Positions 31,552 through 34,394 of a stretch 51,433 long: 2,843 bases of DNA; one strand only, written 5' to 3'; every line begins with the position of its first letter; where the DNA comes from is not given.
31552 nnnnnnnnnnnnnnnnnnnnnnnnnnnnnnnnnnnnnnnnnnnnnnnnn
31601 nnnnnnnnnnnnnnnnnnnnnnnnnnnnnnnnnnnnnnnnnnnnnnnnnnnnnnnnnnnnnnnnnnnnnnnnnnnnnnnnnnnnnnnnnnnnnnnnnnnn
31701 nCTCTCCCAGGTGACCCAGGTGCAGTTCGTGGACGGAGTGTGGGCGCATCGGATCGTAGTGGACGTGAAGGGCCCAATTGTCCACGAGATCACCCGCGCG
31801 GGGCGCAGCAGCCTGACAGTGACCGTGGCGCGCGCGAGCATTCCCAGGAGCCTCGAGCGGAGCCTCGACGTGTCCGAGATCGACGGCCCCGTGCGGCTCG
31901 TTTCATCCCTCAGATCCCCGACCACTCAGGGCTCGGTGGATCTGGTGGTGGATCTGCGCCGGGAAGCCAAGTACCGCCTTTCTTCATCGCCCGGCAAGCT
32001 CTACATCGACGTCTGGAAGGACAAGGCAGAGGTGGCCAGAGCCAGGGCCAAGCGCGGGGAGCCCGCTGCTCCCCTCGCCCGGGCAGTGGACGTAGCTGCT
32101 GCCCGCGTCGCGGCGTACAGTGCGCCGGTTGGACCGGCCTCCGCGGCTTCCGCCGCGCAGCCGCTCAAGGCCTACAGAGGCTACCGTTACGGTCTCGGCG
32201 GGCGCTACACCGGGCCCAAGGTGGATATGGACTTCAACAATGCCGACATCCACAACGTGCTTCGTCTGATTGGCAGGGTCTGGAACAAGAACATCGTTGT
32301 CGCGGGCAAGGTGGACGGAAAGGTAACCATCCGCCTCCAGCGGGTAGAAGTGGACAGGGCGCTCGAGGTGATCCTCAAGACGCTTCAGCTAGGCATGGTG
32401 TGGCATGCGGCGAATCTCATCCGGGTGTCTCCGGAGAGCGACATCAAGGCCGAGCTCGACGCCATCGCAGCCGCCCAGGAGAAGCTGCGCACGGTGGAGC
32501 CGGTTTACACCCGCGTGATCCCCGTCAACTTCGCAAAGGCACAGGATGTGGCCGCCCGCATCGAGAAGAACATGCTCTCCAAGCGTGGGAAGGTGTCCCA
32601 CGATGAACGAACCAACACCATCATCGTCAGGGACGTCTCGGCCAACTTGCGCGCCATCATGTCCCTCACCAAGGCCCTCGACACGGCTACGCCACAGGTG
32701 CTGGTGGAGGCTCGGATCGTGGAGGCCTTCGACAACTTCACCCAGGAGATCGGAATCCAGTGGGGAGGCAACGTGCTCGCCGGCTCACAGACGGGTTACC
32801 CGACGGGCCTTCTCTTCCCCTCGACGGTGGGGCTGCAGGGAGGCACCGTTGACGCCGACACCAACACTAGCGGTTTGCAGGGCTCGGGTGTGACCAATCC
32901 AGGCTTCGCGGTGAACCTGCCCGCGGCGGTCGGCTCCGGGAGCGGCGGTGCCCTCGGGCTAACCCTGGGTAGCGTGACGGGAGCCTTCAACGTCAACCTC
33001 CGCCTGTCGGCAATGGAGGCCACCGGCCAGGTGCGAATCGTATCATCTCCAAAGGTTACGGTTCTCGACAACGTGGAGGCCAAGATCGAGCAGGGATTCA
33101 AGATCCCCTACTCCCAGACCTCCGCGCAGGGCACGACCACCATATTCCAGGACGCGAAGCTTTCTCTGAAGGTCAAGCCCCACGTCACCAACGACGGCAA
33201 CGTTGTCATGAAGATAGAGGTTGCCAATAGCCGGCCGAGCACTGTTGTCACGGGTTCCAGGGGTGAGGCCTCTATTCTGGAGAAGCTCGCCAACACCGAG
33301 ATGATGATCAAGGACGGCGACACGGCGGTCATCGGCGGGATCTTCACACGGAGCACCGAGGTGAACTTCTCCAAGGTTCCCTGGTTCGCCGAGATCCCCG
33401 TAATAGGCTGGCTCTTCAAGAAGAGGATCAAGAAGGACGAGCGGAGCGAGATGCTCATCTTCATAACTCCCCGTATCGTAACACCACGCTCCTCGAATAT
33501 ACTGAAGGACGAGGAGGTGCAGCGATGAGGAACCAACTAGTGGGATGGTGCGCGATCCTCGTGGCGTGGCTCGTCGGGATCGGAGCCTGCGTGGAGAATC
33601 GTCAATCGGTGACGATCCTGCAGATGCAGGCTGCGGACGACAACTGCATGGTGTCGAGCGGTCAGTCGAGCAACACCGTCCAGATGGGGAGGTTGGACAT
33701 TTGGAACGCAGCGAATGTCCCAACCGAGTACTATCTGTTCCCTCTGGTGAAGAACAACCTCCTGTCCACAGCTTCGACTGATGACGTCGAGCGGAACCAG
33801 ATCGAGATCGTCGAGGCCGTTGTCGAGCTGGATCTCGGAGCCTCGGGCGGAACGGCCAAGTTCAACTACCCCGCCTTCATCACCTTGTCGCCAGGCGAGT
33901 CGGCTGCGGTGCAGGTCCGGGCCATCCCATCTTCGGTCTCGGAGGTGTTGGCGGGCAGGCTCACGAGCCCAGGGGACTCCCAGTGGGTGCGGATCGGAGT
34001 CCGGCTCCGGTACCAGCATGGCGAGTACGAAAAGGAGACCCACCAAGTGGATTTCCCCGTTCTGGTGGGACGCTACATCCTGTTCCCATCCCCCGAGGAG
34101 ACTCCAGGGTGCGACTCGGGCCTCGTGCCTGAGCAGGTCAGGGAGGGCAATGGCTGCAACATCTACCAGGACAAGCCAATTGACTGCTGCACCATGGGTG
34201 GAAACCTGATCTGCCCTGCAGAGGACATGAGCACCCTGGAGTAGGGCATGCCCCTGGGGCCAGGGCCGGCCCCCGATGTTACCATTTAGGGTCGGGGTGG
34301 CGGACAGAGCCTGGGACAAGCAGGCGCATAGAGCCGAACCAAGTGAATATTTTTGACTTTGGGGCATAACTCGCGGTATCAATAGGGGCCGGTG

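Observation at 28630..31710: Giant PilQ: ~1000-aa Ala/Glu/Arg/Lys/Gln coiled-coil-like insert between two AMIN-like domains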

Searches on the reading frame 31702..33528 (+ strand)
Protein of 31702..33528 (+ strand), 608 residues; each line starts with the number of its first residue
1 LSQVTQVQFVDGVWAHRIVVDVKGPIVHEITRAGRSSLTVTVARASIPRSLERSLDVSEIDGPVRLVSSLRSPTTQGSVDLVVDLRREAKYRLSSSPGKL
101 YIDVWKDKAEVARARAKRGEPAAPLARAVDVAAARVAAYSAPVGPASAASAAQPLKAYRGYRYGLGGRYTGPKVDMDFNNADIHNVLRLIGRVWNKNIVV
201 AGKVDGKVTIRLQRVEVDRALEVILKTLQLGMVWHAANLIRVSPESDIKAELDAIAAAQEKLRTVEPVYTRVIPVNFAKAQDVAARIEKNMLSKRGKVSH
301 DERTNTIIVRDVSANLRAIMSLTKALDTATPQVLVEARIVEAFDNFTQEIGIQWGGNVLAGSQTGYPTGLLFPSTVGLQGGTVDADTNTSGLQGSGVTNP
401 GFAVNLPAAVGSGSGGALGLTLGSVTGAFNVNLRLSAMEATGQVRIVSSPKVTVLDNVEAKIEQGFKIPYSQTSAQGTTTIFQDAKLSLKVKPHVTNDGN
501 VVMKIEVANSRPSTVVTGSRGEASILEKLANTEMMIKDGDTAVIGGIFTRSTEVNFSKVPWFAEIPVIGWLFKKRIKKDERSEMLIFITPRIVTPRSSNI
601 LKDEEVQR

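Call 6: find_homologous_proteins(query=window:31702-33528:+, max_evalue=1e-30)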
Query window:31702-33528:+ (608 aa): 4358 proteins with E <= 1e-30 among 8000 candidates; the best 120 are listed.
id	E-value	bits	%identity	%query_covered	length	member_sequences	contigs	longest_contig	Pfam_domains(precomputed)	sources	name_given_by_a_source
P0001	6.9e-186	638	50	99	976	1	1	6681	PF21305.3,PF03958.23,PF11741.14,PF00263.27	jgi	jgi:type IV pilus assembly protein PilQ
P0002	1.1e-183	630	52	98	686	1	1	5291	PF21305.3,PF03958.23,PF00263.27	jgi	jgi:type IV pilus assembly protein PilQ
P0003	7.1e-156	539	47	97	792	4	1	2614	PF03958.23,PF11741.14,PF00263.27,PF07660.20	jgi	jgi:type IV pilus assembly protein PilQ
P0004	3.4e-155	536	47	97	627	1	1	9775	PF21305.3,PF03958.23,PF00263.27,PF07660.20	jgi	jgi:type IV pilus assembly protein PilQ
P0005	1.2e-154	535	46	97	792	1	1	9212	PF03958.23,PF00263.27,PF07660.20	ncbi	ncbi:MAG TPA: type IV pilus secretin PilQ, partial [Polyangia bacterium]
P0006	6.6e-154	532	46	97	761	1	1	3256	PF03958.23,PF00263.27,PF07660.20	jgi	jgi:type IV pilus assembly protein PilQ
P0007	8.8e-154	532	48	97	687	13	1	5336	PF21305.3,PF03958.23,PF11741.14,PF00263.27,PF07660.20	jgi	-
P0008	1.0e-153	532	48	97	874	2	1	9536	PF03958.23,PF28422.1,PF11741.14,PF00263.27,PF07660.20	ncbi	ncbi:MAG TPA: type IV pilus secretin PilQ, partial [Polyangia bacterium]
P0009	3.5e-153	530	46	97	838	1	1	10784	PF03958.23,PF11741.14,PF00263.27,PF07660.20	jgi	jgi:type IV pilus assembly protein PilQ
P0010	4.9e-153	529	45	97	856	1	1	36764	PF21305.3,PF03958.23,PF11741.14,PF00263.27,PF07660.20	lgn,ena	-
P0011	6.3e-153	529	45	97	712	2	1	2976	PF03958.23,PF00263.27,PF07660.20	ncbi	ncbi:MAG TPA: type IV pilus secretin PilQ, partial [Polyangia bacterium]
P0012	7.0e-153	529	48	97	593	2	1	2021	PF21305.3,PF03958.23,PF11741.14,PF00263.27,PF07660.20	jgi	jgi:type IV pilus assembly protein PilQ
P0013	3.3e-152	527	48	92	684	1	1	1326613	PF03958.23,PF11741.14,PF00263.27,PF07660.20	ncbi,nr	ncbi:MAG: type IV pilus secretin PilQ [Proteobacteria bacterium]|nr:type IV pilus secretin PilQ [Pse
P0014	3.5e-152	526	48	97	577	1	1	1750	PF21305.3,PF03958.23,PF11741.14,PF00263.27,PF07660.20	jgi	jgi:type IV pilus assembly protein PilQ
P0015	4.5e-152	526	47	97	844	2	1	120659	PF21305.3,PF03958.23,PF11741.14,PF00263.27,PF07660.20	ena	-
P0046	7.0e-145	502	47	97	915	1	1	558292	PF21305.3,PF03958.23,PF11741.14,PF00263.27,PF07660.20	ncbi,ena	-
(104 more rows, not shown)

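Call 27: find_related_loci(query=A1, collection=genome_contigs, flank=10000)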
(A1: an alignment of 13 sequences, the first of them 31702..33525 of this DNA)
Query A1 (608 aa) in genome_contigs; peptide patterns used: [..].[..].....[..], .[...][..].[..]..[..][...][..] (x = any residue, [..] = any of these).
600 stretches matched a pattern (row limit reached: there are more); 581 encode a relative of the query (tblastn E <= 1e-3); the best 80 are kept; 80 distinct loci.
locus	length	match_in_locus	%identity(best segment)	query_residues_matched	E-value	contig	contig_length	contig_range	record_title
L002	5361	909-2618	46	4-593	8e-155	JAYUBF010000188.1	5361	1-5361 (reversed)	MAG: Myxococcales bacterium isolate GFS_6713 GFS_6713_187, whole genome shotgun sequence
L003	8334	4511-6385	43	2-593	4e-148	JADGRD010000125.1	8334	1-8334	MAG: Proteobacteria bacterium isolate Chersky.38_30 contig-100_2895, whole genome shotgun sequence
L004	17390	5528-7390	42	1-594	1e-144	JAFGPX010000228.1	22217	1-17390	MAG: Deltaproteobacteria bacterium isolate Zod_Metabat.714 k87_8672078, whole genome shotgun sequence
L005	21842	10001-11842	43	4-593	1e-141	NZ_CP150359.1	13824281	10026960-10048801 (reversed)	Sorangium sp. So ce1099 chromosome, complete genome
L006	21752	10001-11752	44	18-593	6e-141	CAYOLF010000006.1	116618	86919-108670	MAG TPA_asm: uncultured Polyangiaceae bacterium isolate SRP192927_co6_627 genome assembly, contig: NODE_101_length_11661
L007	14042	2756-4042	55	166-593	3e-140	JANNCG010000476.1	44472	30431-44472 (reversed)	MAG: Myxococcales bacterium isolate OTE_78_metabat_205 OTE_78_k141_378845, whole genome shotgun sequence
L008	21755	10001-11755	43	15-593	3e-140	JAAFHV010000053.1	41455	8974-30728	MAG: Myxococcales bacterium isolate bin26.maxbin.ball.049 WN_Myxococcales_2_scaffold_53, whole genome shotgun sequence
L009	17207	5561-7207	45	47-593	7e-140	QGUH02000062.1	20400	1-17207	MAG: Pseudomonadota bacterium isolate ZC4RG46 NODE_2161_length_20400_cov_7.473286, whole genome shotgun sequence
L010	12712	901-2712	42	2-593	2e-137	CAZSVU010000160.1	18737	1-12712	MAG TPA_asm: uncultured Polyangiaceae bacterium isolate binchicken_co150_634 genome assembly, contig: NODE_6493_length_1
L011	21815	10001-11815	42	3-593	2e-136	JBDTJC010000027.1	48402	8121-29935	MAG: Polyangiaceae bacterium isolate cluster2_bin.43 k127_2536852, whole genome shotgun sequence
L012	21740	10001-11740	44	2-593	1e-136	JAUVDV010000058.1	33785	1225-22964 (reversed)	MAG: Deltaproteobacteria bacterium isolate CSMAG_306 CSMAG_306_k141_1949390_length_33785_cov_16.9895, whole genome shotg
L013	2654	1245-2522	51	168-593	2e-143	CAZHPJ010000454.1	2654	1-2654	MAG TPA_asm: uncultured Sandaracinaceae bacterium isolate SRP128015_co2_29 genome assembly, contig: NODE_55188_length_26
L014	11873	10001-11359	49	128-593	6e-136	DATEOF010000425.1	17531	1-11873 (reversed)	MAG TPA_asm: Polyangiales bacterium isolate SMAG_U8988 k141_1822632, whole genome shotgun sequence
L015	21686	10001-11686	45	39-593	3e-135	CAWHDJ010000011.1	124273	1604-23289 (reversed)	MAG: uncultured delta proteobacterium isolate MFD09495.bin.2.10 genome assembly, contig: contig_21914, whole genome shot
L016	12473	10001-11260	51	174-593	2e-133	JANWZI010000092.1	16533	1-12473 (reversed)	MAG: Myxococcota bacterium isolate SKYG91 NODE_92_length_16533_cov_5.000972, whole genome shotgun sequence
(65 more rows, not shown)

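Call 68: find_encoding_contigs(protein=P0046, flank=4000, max_places=1)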
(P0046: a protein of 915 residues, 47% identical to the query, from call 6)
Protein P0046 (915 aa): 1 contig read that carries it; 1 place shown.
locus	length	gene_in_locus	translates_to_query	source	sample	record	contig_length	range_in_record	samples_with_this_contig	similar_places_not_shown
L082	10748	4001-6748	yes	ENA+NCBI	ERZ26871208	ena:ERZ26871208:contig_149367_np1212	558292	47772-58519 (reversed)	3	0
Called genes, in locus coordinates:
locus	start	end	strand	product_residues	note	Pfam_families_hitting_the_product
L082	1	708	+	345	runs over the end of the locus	PF11104:PilM_2, PF14450:FtsA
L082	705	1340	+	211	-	PF05137:PilN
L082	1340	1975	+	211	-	PF04350:PilO, PF10741:T2SSM_b (weak)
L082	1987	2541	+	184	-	-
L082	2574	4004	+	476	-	-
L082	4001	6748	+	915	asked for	PF11741:AMIN, PF07660:STN, PF21305:type_II_gspD_N0 (weak), PF03958:Secretin_N, PF00263:Secretin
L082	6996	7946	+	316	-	PF01264:Chorismate_synt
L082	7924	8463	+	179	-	PF13238:AAA_18 (weak), PF01202:SKI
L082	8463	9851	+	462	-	PF00465:Fe-ADH (faint), PF13685:Fe-ADH_2, PF01761:DHQ_synthase, PF24621:DHQS_C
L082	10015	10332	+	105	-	-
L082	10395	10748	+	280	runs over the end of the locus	PF01220:DHquinase_II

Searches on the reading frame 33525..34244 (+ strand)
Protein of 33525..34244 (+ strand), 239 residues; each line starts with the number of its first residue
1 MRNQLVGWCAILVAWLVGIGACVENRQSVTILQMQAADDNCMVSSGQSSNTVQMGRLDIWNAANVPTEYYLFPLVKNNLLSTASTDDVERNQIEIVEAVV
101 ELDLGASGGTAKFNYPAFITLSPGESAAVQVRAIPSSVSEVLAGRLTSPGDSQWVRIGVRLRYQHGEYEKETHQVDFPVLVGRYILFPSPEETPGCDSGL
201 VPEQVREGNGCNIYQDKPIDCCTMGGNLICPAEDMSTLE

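Call 3: search_protein_families(library=pfam, proteins=[window:33525-34244:+], max_evalue=0.01)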
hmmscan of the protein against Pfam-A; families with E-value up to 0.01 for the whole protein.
window:33525-34244:+ (239 aa): 0 families

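Call 55: search_protein_families(library=ncbifam, proteins=[window:33525-34244:+], max_evalue=0.001)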
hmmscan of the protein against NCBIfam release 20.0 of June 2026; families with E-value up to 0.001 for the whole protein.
window:33525-34244:+ (239 aa): 0 families

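Call 60: find_homologous_proteins(query=window:33525-34241:+, max_evalue=0.001)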
Query window:33525-34241:+ (239 aa): 7 proteins with E <= 0.001 among 653 candidates.
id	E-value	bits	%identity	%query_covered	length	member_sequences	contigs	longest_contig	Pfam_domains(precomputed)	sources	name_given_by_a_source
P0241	1.9e-157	540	99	100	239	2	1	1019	-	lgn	-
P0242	3.5e-126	438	82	99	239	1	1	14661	-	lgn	-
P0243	7.7e-126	436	81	99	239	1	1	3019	-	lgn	-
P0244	5.5e-89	316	60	99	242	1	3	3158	-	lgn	-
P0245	8.0e-85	302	61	97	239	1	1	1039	-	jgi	jgi:hypothetical protein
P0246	1.2e-72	262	55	94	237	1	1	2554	-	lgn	-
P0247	5.2e-71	257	54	90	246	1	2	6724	-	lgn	-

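Call 71: predict_structure(alignment_id=A2)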
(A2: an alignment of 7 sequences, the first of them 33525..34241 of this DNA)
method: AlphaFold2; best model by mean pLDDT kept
length: 239 residues; sequences in the alignment: 7
mean_pLDDT: 43.3   pTM: 0.40
mean pLDDT of the five models: 43.3, 43.2, 43.1, 42.7, 40.5
residues with pLDDT >= 90: 0; 70-90: 1; 50-70: 76; < 50: 162
segments of 3 or more residues with pLDDT < 50: 2-5, 18-91, 124-134, 147-151, 175-193, 195-239
pLDDT, mean of each block of 10 residues (from residue 1): 51 49 27 28 31 29 31 35 45 59 61 64 48 49 50 55 55 49 33 43 33 33 45 36
secondary structure, 60 per line:
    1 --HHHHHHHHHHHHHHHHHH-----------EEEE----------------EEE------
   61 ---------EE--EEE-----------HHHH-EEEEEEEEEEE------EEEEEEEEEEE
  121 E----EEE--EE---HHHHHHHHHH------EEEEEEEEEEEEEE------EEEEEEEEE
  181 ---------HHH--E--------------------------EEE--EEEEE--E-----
elements in order: H3-20 E32-35 E52-54 E74-76 H88-91 E93-103 E110-121 E126-128 H136-145 E152-165 E172-180 E222-224 E227-231
